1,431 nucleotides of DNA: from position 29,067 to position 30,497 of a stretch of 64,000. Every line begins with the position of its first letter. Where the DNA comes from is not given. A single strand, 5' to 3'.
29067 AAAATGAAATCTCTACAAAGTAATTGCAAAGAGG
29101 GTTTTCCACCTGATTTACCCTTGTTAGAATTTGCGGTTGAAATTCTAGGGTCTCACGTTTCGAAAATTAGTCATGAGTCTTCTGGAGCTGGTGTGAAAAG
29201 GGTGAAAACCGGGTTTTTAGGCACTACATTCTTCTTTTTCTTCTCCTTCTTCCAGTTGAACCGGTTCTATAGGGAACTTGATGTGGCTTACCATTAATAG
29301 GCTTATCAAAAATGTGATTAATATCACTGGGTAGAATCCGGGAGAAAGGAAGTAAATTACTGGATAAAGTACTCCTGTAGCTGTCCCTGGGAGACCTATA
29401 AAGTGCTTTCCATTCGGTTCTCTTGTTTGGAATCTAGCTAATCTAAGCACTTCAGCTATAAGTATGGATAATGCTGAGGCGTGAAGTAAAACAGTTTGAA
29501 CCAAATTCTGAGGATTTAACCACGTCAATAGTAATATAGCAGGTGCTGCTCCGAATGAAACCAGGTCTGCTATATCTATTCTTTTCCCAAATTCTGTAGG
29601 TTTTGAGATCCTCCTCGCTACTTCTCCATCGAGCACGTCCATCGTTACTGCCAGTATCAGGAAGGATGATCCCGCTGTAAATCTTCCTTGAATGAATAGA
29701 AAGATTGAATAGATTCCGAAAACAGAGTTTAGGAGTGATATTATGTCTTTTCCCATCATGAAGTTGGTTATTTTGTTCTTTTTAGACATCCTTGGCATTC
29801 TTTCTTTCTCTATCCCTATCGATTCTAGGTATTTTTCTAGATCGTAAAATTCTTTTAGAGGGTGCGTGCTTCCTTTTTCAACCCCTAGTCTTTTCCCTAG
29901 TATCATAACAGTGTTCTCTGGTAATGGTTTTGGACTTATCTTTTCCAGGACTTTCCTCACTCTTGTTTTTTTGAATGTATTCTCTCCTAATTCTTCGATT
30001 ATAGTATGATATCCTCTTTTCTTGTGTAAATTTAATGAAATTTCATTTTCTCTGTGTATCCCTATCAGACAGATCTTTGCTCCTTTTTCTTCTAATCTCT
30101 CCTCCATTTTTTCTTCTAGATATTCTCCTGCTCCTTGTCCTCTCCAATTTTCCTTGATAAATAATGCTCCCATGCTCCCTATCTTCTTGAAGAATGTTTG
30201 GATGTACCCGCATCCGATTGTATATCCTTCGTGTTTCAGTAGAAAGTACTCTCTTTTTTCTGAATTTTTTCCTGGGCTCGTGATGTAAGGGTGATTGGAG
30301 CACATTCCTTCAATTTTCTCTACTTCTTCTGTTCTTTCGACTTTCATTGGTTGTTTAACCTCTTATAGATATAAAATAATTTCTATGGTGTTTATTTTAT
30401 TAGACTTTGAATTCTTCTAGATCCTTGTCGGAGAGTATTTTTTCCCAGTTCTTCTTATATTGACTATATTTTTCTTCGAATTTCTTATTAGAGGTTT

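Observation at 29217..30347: GNAT acetyltransferase fused to a CDP-alcohol phosphatidyltransferase; its 3' end is built from the dispersed 11-mer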

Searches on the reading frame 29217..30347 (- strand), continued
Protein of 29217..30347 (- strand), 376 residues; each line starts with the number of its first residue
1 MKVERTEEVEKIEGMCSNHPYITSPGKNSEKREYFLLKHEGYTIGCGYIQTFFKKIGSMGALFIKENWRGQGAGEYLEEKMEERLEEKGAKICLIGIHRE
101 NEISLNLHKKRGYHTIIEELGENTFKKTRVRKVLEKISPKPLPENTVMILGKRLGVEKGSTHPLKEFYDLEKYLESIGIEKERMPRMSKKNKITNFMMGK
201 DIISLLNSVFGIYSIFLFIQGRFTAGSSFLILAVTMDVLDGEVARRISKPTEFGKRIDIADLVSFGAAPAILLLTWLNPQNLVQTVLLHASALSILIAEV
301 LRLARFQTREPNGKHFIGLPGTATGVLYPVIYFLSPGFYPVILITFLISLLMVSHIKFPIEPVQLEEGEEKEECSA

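Call 36: list_cluster_members(proteins=[P0001, P0121, P0122, P0123, P0124, P0125, P0126, P0134, P0173, P0233])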
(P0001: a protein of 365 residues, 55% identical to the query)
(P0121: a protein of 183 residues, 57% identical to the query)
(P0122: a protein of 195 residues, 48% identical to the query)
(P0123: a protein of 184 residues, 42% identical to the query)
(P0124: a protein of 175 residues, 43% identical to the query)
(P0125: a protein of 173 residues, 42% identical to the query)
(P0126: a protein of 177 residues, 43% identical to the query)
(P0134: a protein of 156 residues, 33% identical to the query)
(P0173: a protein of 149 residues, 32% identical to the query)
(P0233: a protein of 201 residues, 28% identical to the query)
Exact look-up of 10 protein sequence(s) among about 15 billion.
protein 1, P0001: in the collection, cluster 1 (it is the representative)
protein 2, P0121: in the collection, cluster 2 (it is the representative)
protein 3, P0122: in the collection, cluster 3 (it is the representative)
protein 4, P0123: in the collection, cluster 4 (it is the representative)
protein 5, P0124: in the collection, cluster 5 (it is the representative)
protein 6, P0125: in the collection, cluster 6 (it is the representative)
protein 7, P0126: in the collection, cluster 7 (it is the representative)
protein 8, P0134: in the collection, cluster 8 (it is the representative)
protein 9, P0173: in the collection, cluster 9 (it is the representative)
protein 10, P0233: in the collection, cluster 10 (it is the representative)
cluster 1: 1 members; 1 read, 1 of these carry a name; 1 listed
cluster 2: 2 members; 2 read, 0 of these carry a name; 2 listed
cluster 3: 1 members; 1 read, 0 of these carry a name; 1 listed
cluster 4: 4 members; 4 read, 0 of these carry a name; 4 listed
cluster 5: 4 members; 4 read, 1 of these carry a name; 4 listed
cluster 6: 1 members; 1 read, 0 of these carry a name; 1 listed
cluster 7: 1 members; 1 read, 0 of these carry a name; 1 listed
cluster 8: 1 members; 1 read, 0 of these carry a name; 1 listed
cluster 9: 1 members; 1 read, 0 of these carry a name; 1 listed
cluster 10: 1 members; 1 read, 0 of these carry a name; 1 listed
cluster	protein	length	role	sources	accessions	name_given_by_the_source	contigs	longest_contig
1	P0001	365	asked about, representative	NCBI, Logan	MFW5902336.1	MAG: GNAT family N-acetyltransferase [archaeon]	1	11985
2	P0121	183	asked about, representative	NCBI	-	-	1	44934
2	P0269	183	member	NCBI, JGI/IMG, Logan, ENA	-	-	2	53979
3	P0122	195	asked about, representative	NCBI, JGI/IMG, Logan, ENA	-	-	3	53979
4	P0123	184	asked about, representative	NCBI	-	-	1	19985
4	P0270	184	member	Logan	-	-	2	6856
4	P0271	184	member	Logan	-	-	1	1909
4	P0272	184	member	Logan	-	-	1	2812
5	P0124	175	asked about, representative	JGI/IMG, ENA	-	-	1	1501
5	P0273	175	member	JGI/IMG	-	CDP-diacylglycerol--serine O-phosphatidyltransferase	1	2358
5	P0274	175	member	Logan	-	-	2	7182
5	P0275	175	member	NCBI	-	-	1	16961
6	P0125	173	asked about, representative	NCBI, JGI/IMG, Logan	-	-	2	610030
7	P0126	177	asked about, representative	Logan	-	-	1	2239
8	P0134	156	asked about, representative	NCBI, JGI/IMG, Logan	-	-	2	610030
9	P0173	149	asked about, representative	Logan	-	-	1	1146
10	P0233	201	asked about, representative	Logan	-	-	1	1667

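Call 42: find_encoding_contigs(protein=P0275, flank=3000, max_places=2)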
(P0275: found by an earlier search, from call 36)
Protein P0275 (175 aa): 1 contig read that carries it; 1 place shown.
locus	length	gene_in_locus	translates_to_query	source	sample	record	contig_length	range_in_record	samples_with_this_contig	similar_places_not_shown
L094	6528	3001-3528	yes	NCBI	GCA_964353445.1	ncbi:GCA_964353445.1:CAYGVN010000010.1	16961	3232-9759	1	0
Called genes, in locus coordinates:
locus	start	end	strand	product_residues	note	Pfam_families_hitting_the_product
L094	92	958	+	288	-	PF00892:EamA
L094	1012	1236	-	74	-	PF18898:DUF5654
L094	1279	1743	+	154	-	PF01864:CarS-like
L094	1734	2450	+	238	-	PF02811:PHP, PF13263:PHP_C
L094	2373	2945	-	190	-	PF01066:CDP-OH_P_transf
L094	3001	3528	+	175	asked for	PF01066:CDP-OH_P_transf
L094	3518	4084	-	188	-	PF02666:PS_Dcarbxylase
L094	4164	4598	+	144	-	-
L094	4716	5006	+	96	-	-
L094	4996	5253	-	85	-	-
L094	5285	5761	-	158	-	PF04307:YdjM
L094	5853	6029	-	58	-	PF18930:DUF5679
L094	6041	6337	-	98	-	-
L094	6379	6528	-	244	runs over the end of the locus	PF00491:Arginase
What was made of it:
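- Closest known: PssA-Psd. Same: The first step is the same, and one clade member (L094) is next to Psd (call 42).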

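Call 43: find_encoding_contigs(protein=P0127, flank=3000, max_places=2)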
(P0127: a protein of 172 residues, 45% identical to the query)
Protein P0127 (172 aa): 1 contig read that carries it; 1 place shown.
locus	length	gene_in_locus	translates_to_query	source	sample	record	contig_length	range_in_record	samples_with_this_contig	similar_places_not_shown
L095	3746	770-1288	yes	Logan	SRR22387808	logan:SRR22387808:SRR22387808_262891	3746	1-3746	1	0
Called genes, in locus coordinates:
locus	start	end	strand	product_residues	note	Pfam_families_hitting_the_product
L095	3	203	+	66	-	?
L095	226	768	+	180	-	PF01864:CarS-like, PF01148:CTP_transf_1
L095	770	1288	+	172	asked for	PF01066:CDP-OH_P_transf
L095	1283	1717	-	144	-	PF09335:VTT_dom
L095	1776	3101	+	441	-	PF01494:FAD_binding_3, PF04820:Trp_halogenase (faint), PF07992:Pyr_redox_2 (faint), PF12831:FAD_oxidored (faint), PF01266:DAO (weak), PF22578:GGR_cat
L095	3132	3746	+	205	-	?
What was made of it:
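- L094 pairs the transferase with PS decarboxylase instead, and L095 with CarS (calls 42, 43). L094 and L095 also have no adjacent GNAT (calls 42, 43).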

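Call 44: find_encoding_contigs(protein=P0131, flank=3000, max_places=2)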
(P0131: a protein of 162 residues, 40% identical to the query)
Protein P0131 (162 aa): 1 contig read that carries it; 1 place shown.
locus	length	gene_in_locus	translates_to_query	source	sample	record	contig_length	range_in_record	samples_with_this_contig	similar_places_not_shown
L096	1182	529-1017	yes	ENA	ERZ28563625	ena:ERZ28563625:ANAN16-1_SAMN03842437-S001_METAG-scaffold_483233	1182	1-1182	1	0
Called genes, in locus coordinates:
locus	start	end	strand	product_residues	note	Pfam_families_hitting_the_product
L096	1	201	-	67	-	?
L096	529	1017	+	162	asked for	PF01066:CDP-OH_P_transf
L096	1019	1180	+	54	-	?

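Call 45: find_encoding_contigs(protein=P0126, flank=3000, max_places=2)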
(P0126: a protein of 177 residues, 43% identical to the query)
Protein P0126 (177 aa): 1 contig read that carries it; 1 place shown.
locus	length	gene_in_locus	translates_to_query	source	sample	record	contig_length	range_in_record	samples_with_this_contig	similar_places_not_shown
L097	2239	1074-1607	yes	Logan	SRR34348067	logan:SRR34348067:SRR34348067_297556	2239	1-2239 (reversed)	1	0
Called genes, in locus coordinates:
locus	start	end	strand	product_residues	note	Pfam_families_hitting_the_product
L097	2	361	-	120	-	?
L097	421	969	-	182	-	PF01864:CarS-like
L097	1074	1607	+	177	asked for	PF01066:CDP-OH_P_transf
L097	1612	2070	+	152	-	PF00583:Acetyltransf_1, PF13673:Acetyltransf_10, PF13508:Acetyltransf_7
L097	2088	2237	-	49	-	?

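Call 64: list_cluster_members(proteins=[window:29220-30347:-, P0276, P0277, P0278, P0279])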
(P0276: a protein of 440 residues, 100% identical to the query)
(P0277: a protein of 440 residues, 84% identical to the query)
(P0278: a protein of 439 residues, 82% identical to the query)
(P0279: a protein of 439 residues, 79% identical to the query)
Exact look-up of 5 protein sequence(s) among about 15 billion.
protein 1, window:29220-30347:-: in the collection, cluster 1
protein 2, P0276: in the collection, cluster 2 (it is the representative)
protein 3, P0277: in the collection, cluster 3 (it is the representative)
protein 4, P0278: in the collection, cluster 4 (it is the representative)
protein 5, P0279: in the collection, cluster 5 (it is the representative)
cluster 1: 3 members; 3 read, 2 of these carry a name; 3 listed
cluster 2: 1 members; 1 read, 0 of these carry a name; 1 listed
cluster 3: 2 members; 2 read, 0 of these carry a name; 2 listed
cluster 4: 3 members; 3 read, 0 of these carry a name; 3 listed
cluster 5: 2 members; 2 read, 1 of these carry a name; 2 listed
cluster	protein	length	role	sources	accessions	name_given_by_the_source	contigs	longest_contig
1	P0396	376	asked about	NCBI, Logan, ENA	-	-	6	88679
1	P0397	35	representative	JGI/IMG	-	hypothetical protein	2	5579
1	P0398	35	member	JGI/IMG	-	hypothetical protein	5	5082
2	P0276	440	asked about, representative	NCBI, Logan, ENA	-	-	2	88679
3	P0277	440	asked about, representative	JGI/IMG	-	-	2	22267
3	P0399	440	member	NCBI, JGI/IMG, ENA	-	-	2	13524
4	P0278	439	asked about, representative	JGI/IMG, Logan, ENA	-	-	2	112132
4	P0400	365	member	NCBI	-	-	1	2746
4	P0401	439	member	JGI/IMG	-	-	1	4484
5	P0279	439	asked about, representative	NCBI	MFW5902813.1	MAG: signal recognition particle receptor subunit alpha [archaeon]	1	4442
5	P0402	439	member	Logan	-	-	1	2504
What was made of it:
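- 29217..30347 (-): Fusion gene, 376 aa plus stop: GNAT, linker, then CDP-alcohol phosphatidyltransferase. The exact protein is on record as P0396 on 6 public contigs (call 64).
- Not an assembly artefact: the exact protein is on 6 contigs (call 64). The identical protein is seen on 6 contigs from several sources (call 64).
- Tried and rejected: Its 90% cluster is represented by a 35-aa fragment (call 64).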

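Call 68: predict_structure(alignment_id=A4)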
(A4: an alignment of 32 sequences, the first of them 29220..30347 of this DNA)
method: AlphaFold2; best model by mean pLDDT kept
length: 376 residues; sequences in the alignment: 32
mean_pLDDT: 85.0   pTM: 0.61
mean pLDDT of the five models: 85.0, 84.9, 84.9, 84.2, 83.0
residues with pLDDT >= 90: 221; 70-90: 73; 50-70: 65; < 50: 17
segments of 3 or more residues with pLDDT < 50: 180-188, 369-371, 373-376
pLDDT, mean of each block of 10 residues (from residue 1): 97 92 85 96 97 88 95 96 95 91 92 83 54 60 74 81 60 57 44 69 93 98 98 96 80 83 98 98 98 98 91 86 97 98 98 94 57 41
secondary structure, 60 per line:
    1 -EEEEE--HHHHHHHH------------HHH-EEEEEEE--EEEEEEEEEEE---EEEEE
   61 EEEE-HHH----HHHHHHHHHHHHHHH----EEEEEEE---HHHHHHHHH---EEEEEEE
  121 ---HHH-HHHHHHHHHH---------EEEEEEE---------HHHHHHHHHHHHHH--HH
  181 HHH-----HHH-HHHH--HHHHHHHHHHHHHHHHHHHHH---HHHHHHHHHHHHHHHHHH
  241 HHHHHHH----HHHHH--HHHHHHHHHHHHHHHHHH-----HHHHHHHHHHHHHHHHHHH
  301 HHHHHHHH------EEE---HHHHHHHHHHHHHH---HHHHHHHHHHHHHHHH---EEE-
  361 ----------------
elements in order: E2-6 H9-16 E33-39 E42-52 E56-64 H73-87 E92-98 H102-110 E114-120 H128-137 E147-153 H163-176 H179-183 H193-196 H199-219 H223-247 H252-256 H259-276 H282-308 E315-317 H321-334 H338-353 E357-359
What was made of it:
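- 29883..30347 (-): GNAT domain, aa 1-155. Motif A RGQGAG is at aa 69-74 (nt 30111-30143 cover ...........). Family-specific motifs are HPYITSP (aa 19-25) and ISPKPLP (aa 137-143). Model pLDDT is mostly above 90 for aa 1-120 (call 68).
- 29268..29762 (-): Minimal six-helix CDP-alcohol phosphatidyltransferase domain of the archaetidylserine-synthase type, aa 196-360. Model helices are 199-219, 223-247, 259-276, 282-308, 321-334 and 338-353 (call 68).
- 29220..29270 (-): C-terminal tail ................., aa 360-376. The last ~11 residues have no counterpart in relatives. Tail pLDDT is below 50 (call 68).
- On CDP-alcohol phosphatidyltransferase (Pfam PF01066): The AlphaFold2 model has six long helices between aa 199 and 353 at pLDDT mostly above 90 (call 68).
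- Checked: The model shows six long helices (call 68).
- The inter-domain geometry in the model is unreliable (pTM 0.61, call 68).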

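Call 72: fold_search(model_id=the predicted structure, library=pdb)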
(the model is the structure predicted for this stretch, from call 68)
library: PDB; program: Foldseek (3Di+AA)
matches with E <= 10: 990; with E <= 0.001: 382
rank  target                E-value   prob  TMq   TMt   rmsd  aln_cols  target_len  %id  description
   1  4oae                  1.6e-07  1.00  0.30  0.65   4.1       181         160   16  Crystal structure of a GNAT superfamily acetyltransferase PA4794 C29A/C117A/Y128A mutant in complex with chloramphenicol (released 2014-01-29)
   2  8iym_A                1.8e-07  1.00  0.32  0.72   4.1       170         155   16  Crystal structure of a protein acetyltransferase, HP0935 (released 2024-04-10)
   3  8iyo_D                2.3e-07  1.00  0.31  0.67   4.7       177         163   16  Crystal structure of a protein acetyltransferase, HP0935, acetyl-CoA bound form (released 2024-04-10)
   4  8iyo_B                3.0e-07  1.00  0.31  0.65   4.2       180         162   16  Crystal structure of a protein acetyltransferase, HP0935, acetyl-CoA bound form (released 2024-04-10)
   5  7pow_A                3.8e-07  1.00  0.39  0.72   2.2       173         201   34  Crystal structure of phosphatidyl serine synthase (PSS) in transition state. (released 2021-12-08)
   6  3pgp                  3.8e-07  1.00  0.31  0.67   4.1       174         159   18  Crystal structure of PA4794 - GNAT superfamily protein in complex with AcCoA (released 2010-12-01)
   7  8iyo_A                4.2e-07  1.00  0.31  0.67   4.7       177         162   15  Crystal structure of a protein acetyltransferase, HP0935, acetyl-CoA bound form (released 2024-04-10)
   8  4kua                  4.9e-07  1.00  0.30  0.65   4.5       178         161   16  Crystal structure of a GNAT superfamily acetyltransferase PA4794 (released 2013-06-05)
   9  4m3s                  4.9e-07  1.00  0.30  0.65   4.5       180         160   16  Crystal structure of a GNAT superfamily acetyltransferase PA4794 in complex with HEPES (released 2013-08-21)
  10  7b1k_A                5.4e-07  1.00  0.40  0.74   2.1       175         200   33  Crystal structure of phosphatidyl serine synthase (PSS) in the closed conformation with bound citrate. (released 2021-12-08)
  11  6ao7                  6.0e-07  1.00  0.29  0.67   5.4       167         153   17  Crystal Structure of a GNAT family acetyltransferase from Elizabethkingia anophelis with acetyl-CoA bound (released 2017-08-30)
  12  8iym_C                6.3e-07  1.00  0.31  0.72   4.3       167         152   15  Crystal structure of a protein acetyltransferase, HP0935 (released 2024-04-10)
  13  3kkw                  6.3e-07  1.00  0.30  0.62   4.5       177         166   16  Crystal structure of His-tagged form of PA4794 protein (released 2009-11-24)
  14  7b1k_B                7.8e-07  1.00  0.40  0.72   2.1       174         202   34  Crystal structure of phosphatidyl serine synthase (PSS) in the closed conformation with bound citrate. (released 2021-12-08)
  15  9mto_B                7.8e-07  1.00  0.32  0.77   3.6       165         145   12  Crystal structure of acetyltransferase CBU0801 from Coxiella burnetii (released 2025-01-22)
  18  7pow_B                1.2e-06  1.00  0.39  0.70   3.0       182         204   32  Crystal structure of phosphatidyl serine synthase (PSS) in transition state. (released 2021-12-08)
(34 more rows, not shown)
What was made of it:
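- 29883..30347 (-): Foldseek probability is 1.0 to the small GNATs PA4794, HP0935, RimI and Ard1 (call 72).
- On CDP-alcohol phosphatidyltransferase (Pfam PF01066): It superposes on MjPSS at 2.1 A (call 72).
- On GNAT acetyltransferase (Pfam PF00583): Foldseek probability is 1.0 to many GNAT structures (calls 68, 72).
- Closest known: Small stand-alone GNATs. Same: Foldseek probability is 1.0, with TM 0.65-0.77 normalised to the target (call 72).
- The closest structural neighbours include protein acetyltransferases: HP0935, PA4794, RimI and Ard1 (call 72).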

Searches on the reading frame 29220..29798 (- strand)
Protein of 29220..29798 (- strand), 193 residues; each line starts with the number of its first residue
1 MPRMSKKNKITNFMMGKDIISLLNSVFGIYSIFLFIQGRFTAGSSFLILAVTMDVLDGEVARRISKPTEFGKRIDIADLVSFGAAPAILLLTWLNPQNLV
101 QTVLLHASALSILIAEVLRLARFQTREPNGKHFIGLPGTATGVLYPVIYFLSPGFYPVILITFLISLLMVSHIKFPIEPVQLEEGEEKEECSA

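Call 40: find_related_loci(query=A3, collection=metagenome_contigs, flank=4000)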
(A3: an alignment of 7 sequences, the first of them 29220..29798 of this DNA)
Query A3 (193 aa) in metagenome_contigs; peptide patterns used: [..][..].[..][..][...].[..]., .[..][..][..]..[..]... (x = any residue, [..] = any of these).
600 stretches matched a pattern (row limit reached: there are more); 514 encode a relative of the query (tblastn E <= 1e-3); the best 80 are kept; 80 distinct loci.
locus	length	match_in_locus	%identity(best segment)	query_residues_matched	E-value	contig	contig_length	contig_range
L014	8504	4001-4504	38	6-174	5e-26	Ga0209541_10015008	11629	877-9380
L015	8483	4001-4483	39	9-175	1e-25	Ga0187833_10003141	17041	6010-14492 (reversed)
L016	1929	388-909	37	3-180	2e-25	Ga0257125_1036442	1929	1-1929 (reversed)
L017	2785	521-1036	37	1-174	2e-24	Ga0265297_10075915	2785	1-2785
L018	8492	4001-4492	41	9-174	2e-24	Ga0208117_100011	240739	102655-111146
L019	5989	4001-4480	37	9-174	3e-24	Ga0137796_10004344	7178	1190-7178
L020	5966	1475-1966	39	9-174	2e-23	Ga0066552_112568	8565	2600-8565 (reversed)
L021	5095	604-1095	39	9-174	2e-23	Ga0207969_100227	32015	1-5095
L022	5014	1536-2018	38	28-175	3e-23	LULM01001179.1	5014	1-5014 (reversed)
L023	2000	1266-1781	37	1-174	1e-22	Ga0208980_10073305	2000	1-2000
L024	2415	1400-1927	35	24-175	1e-22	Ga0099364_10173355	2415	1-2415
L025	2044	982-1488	36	9-174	1e-22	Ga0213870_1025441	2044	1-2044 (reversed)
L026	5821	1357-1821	36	21-174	1e-22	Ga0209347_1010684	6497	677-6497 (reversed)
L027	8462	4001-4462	34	17-175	2e-22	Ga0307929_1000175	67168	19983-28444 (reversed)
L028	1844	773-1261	38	18-176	3e-22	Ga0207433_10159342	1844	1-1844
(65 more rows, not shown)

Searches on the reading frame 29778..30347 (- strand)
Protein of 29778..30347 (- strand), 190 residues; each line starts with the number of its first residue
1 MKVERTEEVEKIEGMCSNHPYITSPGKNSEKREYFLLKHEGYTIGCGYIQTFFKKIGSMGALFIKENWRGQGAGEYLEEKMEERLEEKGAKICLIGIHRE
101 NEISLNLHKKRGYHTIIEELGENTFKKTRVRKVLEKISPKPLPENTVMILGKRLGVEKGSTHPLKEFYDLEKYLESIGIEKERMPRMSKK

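Call 53: find_homologous_proteins(query=window:29778-30347:-, max_evalue=0.001)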
Query window:29778-30347:-: 230 candidates shared short words with the query, none scored E <= 0.001.
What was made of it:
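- Tried and rejected: A homolog search with the GNAT half alone returned nothing, not even P0001 (call 53).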

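Call 71: search_solved_structures(query=window:29880-30347:-, max_evalue=1, show_alignments=2)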
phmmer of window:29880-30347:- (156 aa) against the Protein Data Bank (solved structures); distinct sequences matched with E-value up to 1: 38.
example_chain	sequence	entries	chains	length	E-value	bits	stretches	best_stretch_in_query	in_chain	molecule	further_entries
3k9u_A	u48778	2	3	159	0.0014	21.8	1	58-114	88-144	PaiA Acetyltransferase | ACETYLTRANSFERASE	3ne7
3f0a_A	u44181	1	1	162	0.0015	21.7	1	58-114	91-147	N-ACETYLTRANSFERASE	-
3fix_A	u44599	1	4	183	0.0022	21.2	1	58-114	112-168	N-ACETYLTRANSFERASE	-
4j3g_A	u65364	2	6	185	0.0033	20.6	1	36-115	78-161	GCN5-related N-acetyltransferase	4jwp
3lod_A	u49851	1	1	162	0.0042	20.2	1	39-115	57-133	Putative acyl-CoA N-acyltransferase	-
1yvo_A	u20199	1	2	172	0.011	18.9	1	61-114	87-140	conserved hypothetical protein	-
2bl1_A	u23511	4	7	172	0.011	18.9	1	61-114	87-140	PUTATIVE PHOSPHINOTHRICIN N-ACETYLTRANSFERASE PA4866 | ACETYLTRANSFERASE PA4866 FROM P. AERUGINOSA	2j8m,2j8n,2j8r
3jvn_A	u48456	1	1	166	0.021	17.9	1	46-118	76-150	Acetyltransferase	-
2pdo_A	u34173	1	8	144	0.028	17.5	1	55-123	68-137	Acetyltransferase ypeA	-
4qus_A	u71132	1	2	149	0.031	17.4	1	56-123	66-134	Acetyltransferase YpeA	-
4qvt_A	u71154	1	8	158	0.035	17.2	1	56-123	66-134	Acetyltransferase YpeA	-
7stx_A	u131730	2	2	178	0.049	16.7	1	57-119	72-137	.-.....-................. 20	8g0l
6vp9_A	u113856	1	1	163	0.054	16.6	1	57-118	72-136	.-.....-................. 20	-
4mbu_A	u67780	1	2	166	0.096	15.8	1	61-113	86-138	Similar to N-acetyltransferase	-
5kga_A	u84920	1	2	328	0.096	15.8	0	46-96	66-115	Predicted acetyltransferase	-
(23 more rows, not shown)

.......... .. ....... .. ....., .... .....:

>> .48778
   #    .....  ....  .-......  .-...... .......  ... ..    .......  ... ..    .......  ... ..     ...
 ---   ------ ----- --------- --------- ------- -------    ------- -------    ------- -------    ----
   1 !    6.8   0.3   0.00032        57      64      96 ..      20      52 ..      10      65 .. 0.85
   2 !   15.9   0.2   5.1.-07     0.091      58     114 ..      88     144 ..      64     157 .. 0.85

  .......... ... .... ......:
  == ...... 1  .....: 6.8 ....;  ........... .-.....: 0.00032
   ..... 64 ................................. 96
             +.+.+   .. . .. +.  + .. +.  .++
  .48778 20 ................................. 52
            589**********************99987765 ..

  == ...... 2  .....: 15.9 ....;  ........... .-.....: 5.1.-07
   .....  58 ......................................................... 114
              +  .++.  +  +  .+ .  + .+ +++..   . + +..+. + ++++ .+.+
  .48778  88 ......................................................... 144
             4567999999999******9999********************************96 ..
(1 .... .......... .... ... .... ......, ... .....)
